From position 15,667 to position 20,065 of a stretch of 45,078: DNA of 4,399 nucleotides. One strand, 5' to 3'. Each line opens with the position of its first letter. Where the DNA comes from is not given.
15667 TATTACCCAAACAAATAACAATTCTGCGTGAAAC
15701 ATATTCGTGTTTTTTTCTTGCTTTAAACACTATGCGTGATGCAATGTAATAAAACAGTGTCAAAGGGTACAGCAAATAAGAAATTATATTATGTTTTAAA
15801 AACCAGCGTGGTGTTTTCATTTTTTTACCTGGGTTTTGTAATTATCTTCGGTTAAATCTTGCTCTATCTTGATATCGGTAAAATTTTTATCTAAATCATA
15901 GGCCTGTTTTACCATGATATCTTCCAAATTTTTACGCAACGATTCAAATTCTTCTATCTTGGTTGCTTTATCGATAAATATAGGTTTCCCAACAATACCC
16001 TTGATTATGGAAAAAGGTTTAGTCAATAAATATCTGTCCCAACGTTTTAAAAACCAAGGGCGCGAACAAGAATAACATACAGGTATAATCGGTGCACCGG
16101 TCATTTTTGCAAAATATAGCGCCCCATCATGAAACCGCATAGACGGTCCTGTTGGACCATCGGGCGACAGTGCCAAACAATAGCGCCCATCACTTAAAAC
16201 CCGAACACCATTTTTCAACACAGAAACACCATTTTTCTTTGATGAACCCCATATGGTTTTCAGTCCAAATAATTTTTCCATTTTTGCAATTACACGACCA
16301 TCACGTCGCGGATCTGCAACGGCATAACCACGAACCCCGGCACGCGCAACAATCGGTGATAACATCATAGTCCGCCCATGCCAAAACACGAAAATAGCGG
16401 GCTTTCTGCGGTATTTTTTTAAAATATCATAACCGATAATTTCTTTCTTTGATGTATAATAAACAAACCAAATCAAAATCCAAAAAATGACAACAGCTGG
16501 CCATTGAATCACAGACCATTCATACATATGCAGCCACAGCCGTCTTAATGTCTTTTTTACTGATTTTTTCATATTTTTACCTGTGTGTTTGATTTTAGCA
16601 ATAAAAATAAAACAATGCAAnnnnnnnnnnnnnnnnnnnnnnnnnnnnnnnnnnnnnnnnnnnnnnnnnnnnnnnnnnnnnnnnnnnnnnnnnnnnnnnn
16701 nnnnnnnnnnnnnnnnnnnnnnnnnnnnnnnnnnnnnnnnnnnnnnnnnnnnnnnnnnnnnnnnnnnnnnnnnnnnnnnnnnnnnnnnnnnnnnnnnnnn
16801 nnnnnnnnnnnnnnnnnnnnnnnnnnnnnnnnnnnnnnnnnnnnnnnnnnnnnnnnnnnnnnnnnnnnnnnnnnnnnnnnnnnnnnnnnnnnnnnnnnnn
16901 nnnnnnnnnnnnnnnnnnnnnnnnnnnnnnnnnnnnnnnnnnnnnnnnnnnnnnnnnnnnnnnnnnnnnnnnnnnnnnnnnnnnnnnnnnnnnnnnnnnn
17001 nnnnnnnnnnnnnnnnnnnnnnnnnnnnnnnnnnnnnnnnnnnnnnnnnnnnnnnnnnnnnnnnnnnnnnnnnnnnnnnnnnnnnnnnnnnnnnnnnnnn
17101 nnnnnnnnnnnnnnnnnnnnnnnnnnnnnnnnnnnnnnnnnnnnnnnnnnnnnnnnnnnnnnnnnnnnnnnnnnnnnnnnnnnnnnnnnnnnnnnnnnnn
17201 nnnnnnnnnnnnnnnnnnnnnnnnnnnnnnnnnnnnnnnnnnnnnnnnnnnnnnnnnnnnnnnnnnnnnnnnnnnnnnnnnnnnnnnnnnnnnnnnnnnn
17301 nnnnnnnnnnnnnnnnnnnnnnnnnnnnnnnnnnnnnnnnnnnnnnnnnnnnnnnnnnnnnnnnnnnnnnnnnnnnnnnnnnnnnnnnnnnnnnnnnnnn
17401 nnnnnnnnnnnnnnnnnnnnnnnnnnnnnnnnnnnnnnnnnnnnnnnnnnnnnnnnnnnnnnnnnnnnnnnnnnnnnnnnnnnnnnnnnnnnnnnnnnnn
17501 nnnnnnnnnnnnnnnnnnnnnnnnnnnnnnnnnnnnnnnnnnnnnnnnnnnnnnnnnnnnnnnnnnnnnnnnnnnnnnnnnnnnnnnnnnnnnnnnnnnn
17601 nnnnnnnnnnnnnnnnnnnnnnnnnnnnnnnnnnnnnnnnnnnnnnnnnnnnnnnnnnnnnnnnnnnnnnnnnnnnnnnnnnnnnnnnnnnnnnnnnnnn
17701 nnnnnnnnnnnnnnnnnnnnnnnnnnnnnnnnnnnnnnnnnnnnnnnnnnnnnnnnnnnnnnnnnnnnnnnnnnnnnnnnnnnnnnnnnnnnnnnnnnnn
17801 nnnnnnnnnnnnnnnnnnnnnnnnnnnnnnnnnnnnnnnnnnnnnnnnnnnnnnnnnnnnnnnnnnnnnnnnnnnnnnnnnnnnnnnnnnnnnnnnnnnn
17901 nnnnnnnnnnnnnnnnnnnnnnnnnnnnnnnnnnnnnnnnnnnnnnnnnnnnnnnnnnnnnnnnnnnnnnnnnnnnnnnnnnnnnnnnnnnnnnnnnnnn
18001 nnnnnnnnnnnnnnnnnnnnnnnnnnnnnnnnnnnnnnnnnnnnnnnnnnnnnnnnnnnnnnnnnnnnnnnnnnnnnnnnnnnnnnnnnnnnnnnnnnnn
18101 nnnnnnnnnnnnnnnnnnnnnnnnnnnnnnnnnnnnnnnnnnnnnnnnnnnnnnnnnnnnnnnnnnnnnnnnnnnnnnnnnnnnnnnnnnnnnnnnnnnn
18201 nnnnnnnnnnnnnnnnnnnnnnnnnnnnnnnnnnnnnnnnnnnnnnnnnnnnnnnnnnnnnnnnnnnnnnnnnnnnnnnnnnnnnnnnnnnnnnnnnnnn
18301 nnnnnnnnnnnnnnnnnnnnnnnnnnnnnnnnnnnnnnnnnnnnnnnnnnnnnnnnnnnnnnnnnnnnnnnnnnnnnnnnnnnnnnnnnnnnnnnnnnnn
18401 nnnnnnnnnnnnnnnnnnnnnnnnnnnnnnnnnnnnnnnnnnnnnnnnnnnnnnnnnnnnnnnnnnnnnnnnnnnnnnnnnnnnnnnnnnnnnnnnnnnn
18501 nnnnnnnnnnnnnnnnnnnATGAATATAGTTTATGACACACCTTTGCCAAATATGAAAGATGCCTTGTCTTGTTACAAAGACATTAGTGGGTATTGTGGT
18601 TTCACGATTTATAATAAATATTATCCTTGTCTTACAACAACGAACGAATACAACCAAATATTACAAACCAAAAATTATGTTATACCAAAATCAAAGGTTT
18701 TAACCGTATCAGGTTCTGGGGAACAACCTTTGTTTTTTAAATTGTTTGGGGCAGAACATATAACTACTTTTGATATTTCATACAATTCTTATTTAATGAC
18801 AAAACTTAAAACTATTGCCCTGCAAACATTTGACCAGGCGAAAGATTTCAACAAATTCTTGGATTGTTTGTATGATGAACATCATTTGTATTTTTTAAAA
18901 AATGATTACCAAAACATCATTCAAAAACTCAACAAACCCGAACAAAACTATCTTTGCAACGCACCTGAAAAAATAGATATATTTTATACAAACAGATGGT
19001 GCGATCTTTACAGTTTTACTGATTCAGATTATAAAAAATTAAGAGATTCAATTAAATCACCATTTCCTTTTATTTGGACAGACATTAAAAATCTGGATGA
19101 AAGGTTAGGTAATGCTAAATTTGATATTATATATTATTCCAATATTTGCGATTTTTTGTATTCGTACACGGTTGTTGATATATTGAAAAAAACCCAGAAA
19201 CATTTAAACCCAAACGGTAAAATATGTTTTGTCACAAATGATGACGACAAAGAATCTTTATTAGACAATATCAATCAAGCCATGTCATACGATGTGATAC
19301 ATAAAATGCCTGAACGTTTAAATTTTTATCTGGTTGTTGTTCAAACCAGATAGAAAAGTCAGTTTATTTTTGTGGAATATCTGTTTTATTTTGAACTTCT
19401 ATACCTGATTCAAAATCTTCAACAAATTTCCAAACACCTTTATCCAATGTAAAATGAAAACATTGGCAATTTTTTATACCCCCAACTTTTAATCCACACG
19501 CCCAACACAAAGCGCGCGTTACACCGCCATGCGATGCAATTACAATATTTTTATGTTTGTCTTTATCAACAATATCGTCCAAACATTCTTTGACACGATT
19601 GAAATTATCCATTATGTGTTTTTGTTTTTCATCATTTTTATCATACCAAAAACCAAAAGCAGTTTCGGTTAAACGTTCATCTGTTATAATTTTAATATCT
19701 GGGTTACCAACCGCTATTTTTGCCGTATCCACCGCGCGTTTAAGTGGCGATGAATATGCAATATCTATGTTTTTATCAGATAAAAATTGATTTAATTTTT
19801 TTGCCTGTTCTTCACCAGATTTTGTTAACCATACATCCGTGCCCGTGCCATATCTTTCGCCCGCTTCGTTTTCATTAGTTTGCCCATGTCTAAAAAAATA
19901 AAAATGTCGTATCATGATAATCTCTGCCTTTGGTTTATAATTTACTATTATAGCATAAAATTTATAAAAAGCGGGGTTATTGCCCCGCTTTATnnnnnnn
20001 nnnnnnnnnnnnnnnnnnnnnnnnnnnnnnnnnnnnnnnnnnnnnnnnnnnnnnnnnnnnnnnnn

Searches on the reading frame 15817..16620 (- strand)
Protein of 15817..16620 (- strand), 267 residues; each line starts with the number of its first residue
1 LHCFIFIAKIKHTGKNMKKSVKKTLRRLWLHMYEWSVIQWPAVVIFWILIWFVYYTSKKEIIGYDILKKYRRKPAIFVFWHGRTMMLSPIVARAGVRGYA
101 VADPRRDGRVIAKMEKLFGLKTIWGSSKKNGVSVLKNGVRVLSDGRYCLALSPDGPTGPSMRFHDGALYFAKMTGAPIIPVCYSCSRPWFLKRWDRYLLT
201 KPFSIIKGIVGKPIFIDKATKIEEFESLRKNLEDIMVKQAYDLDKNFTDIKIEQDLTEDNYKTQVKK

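Call 8: search_protein_families(library=pfam, proteins=[window:15817-16620:-], max_evalue=0.001)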
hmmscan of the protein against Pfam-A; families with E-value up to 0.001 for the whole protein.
window:15817-16620:- (267 aa): 1 family
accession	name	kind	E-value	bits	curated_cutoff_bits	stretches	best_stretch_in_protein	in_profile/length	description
PF04028.18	DUF374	-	1.1e-14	54.2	26.8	1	97-159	7-68/69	Domain of unknown function (DUF374)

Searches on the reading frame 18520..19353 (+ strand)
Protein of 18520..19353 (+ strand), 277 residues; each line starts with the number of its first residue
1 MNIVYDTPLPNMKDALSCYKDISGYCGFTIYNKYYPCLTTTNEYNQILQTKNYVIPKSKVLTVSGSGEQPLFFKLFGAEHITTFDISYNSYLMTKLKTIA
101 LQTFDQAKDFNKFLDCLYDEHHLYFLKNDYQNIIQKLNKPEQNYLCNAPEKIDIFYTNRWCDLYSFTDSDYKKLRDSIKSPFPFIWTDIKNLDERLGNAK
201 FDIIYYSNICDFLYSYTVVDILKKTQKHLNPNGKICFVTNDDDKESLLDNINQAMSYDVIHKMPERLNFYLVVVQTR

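Call 8: search_protein_families(library=pfam, proteins=[window:18520-19353:+], max_evalue=0.001)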
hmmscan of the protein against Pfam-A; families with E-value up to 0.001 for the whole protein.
window:18520-19353:+ (277 aa): 2 families
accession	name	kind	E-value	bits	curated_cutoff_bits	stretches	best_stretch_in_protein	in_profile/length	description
PF11899.13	DUF3419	-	1.7e-05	24.6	28.2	0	122-243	217-338/385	Protein of unknown function (DUF3419)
PF08242.18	Methyltransf_12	-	0.00097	20.3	30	0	176-235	42-98/98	Methyltransferase domain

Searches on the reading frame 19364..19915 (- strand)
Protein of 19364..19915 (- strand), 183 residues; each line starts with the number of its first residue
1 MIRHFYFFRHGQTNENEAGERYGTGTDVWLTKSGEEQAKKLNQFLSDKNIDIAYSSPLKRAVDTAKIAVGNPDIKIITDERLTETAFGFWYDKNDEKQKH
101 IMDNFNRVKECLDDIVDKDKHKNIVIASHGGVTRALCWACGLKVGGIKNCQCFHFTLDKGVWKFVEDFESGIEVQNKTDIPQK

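Call 10: search_protein_families(library=pfam, proteins=[window:19364-19915:-], max_evalue=0.001)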
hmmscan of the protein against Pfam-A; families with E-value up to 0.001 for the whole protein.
window:19364-19915:- (183 aa): 1 family
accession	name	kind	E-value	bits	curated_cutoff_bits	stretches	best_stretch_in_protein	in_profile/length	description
PF00300.27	His_Phos_1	-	8.8e-34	117.3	21.7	2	6-98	2-94/194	Histidine phosphatase superfamily (branch 1)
